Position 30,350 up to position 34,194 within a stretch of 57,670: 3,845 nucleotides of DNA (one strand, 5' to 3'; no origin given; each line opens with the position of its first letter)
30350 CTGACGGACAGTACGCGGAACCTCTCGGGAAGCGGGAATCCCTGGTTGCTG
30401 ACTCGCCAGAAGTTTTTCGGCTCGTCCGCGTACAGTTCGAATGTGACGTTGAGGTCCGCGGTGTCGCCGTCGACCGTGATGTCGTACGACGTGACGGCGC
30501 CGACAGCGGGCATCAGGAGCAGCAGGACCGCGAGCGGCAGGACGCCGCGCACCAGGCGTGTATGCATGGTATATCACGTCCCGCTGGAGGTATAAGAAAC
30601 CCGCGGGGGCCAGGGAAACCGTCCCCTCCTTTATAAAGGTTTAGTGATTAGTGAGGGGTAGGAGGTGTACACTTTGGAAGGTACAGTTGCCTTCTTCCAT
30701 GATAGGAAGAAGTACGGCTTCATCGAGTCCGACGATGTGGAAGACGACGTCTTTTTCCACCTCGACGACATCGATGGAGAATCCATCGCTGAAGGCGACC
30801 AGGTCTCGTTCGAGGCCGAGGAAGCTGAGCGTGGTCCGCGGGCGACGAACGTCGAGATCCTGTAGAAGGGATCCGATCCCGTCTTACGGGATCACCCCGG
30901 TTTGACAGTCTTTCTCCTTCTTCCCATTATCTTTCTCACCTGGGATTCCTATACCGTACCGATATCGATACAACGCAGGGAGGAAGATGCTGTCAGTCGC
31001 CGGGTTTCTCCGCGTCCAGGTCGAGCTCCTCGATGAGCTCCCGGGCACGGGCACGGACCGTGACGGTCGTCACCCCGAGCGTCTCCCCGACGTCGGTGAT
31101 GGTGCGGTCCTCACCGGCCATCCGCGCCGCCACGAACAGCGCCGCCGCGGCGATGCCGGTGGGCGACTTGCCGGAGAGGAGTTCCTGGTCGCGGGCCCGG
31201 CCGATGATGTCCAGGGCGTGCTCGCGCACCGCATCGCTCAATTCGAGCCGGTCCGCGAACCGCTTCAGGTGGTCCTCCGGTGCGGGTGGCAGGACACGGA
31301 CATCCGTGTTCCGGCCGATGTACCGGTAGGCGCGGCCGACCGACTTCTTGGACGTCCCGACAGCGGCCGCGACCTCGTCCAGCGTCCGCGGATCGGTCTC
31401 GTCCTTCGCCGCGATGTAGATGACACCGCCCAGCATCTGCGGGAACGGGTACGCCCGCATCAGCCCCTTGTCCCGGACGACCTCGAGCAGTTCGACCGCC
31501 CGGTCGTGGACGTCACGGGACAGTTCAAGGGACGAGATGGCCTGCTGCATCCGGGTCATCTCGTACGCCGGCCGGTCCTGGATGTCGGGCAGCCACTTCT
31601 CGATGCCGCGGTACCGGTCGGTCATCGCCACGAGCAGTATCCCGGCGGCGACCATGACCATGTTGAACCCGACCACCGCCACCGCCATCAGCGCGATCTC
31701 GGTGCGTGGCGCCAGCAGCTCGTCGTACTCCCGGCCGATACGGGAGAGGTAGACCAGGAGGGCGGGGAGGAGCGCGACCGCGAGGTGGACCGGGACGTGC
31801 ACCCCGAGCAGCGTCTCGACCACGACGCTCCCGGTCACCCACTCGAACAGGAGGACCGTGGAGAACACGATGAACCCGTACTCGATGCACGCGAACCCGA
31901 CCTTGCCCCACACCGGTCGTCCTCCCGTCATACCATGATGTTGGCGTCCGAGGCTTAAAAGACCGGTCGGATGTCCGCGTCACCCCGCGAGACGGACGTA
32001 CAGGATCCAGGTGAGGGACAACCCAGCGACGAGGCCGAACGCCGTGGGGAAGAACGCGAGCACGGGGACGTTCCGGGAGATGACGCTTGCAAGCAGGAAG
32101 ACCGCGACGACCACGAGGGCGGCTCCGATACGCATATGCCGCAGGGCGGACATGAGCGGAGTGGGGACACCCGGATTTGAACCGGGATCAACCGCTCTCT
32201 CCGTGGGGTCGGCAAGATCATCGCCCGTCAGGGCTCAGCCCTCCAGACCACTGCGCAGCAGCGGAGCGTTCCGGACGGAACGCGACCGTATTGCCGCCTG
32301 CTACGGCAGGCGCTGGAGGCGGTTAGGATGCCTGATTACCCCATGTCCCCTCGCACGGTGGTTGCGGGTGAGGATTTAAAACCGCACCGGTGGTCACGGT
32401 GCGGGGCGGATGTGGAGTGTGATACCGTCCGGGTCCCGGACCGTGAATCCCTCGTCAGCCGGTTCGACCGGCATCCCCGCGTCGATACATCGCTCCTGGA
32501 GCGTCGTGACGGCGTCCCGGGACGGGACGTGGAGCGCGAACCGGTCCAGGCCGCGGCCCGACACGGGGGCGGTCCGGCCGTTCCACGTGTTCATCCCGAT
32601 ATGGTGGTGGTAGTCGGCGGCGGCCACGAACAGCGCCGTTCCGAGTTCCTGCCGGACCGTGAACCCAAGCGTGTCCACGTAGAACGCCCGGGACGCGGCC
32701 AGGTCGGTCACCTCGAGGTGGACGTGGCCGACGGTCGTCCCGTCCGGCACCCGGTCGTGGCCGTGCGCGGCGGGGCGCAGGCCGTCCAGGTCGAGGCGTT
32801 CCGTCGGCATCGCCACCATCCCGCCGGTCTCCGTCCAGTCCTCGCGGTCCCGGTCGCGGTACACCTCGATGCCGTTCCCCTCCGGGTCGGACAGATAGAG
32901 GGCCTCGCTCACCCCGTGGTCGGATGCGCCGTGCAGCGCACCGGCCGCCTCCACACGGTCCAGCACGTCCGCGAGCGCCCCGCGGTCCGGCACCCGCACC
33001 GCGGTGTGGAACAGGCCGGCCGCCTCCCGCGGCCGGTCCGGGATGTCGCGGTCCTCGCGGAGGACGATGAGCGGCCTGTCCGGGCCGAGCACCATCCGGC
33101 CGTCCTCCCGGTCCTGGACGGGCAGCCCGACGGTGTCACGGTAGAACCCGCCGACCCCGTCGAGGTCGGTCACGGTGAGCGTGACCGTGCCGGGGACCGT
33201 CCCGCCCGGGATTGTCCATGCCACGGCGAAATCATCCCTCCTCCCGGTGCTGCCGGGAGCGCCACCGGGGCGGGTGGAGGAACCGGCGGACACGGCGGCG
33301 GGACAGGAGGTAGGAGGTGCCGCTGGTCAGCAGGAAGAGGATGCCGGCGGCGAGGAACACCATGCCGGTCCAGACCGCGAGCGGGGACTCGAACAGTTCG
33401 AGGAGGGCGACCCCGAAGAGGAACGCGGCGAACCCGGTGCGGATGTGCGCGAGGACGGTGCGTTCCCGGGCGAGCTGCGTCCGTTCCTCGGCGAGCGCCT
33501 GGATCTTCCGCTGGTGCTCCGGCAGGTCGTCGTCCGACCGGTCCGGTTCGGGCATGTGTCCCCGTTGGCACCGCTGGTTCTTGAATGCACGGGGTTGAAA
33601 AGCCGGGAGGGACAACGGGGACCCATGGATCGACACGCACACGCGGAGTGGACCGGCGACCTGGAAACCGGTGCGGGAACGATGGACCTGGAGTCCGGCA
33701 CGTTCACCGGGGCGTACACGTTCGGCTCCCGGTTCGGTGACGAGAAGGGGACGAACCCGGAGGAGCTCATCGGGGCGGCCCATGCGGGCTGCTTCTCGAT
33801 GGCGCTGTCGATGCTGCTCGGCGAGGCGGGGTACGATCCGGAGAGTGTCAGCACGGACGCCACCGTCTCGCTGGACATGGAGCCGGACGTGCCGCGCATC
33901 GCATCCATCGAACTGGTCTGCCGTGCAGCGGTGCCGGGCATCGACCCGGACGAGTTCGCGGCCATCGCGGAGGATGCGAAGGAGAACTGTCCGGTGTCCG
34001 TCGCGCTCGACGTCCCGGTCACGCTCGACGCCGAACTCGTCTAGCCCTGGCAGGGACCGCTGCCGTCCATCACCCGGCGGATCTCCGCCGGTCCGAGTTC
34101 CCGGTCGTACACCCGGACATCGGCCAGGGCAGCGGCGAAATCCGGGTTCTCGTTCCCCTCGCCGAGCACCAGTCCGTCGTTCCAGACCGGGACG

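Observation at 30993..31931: TFB/TFIIB-core protein whose zinc ribbon and B-reader are replaced by three transmembrane helices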

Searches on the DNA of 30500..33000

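Call 28: search_rna_families(source=window, start=30500, end=33000, threshold=gathering)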
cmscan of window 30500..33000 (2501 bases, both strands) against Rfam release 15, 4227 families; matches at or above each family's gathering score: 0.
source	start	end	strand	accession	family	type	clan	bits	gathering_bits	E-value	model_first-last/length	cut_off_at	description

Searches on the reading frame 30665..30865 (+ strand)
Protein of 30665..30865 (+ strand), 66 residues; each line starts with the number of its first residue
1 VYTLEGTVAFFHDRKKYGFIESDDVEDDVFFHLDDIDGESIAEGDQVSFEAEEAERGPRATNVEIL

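Call 27: search_protein_families(library=pfam, proteins=[window:30665-30865:+], max_evalue=0.001)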
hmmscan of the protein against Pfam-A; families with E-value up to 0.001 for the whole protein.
window:30665-30865:+ (66 aa): 1 family
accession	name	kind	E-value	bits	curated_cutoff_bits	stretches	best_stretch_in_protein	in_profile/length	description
PF00313.28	CSD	-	1.4e-18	66.9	27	1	5-64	2-64/66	'Cold-shock' DNA-binding domain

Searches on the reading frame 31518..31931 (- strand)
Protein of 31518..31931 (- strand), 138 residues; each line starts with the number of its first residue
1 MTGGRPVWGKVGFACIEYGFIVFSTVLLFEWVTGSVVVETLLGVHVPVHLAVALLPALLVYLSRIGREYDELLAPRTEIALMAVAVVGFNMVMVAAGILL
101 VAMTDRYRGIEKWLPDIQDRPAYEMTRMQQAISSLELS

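Call 55: find_related_loci(query=A4, collection=genome_contigs, flank=4000)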
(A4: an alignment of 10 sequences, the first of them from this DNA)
Query A4 (138 aa) in genome_contigs; peptide patterns used: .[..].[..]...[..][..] (x = any residue, [..] = any of these).
31 stretches matched a pattern; 3 encode a relative of the query (tblastn E <= 1e-3); 3 distinct loci.
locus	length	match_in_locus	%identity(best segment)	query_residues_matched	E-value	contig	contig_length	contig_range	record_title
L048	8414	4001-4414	32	3-138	8e-18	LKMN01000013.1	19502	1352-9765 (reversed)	MAG: Nanohaloarchaea archaeon B1-Br10_U2g1 LB-BRINE-C923, whole genome shotgun sequence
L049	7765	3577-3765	46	78-138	2e-12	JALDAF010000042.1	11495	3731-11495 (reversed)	MAG: Candidatus Nanohalalkaliarchaeum halalkaliphilum isolate NHA21 k141_489495_length_11495_cov_8.0000, whole genome sh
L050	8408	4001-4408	30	7-138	1e-10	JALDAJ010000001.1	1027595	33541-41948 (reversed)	MAG: Candidatus Nanohalarchaeota archaeon isolate NHA25 k141_89014_length_1027595_cov_20.6981, whole genome shotgun sequ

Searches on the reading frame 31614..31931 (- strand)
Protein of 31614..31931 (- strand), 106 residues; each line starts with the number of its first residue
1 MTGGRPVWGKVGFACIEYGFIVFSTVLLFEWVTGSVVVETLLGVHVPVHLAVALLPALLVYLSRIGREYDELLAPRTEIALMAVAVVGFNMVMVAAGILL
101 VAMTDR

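Call 82: find_homologous_proteins(query=A6, max_evalue=0.01)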
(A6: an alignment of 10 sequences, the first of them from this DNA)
Query A6 (10 sequences): the 8000 candidates sharing most words with the query were scored; none scored E <= 0.01.

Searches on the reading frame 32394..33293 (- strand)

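Call 27: search_protein_families(library=pfam, proteins=[window:32394-33293:-], max_evalue=0.001)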
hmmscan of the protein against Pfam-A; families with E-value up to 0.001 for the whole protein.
window:32394-33293:- (299 aa): 3 families
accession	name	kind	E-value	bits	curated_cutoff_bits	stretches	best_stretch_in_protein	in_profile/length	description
PF00903.31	Glyoxalase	-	6.5e-19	68.9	20.6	2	188-294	2-120/121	Glyoxalase/Bleomycin resistance protein/Dioxygenase superfamily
PF18029.7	Glyoxalase_6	-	5.6e-12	46.7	23.6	1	37-144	2-105/106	Glyoxalase-like domain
PF22677.2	Ble-like_N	-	1.2e-07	31.8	24.5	1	190-215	4-29/41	Bleomycin resistance protein-like N-terminal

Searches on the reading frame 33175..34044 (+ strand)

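Call 27: search_protein_families(library=pfam, proteins=[window:33175-34044:+], max_evalue=0.001)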
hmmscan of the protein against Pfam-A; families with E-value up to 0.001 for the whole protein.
window:33175-34044:+ (289 aa): 1 family
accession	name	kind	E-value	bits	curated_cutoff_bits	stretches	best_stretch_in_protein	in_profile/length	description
PF02566.24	OsmC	-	1.7e-18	67.3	27.5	1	188-284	1-97/100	OsmC-like protein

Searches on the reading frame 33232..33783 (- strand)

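Call 27: search_protein_families(library=pfam, proteins=[window:33232-33783:-], max_evalue=0.001)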
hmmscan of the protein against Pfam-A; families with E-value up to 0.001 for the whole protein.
window:33232-33783:- (183 aa): 2 families
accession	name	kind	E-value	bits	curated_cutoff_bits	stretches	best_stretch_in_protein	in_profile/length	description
PF02656.20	DUF202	-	1e-10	42.3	23.4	1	101-163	1-67/68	Domain of unknown function (DUF202)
PF19744.4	DUF6232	-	0.00028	21.8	27.4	1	102-164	25-79/117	Family of unknown function (DUF6232)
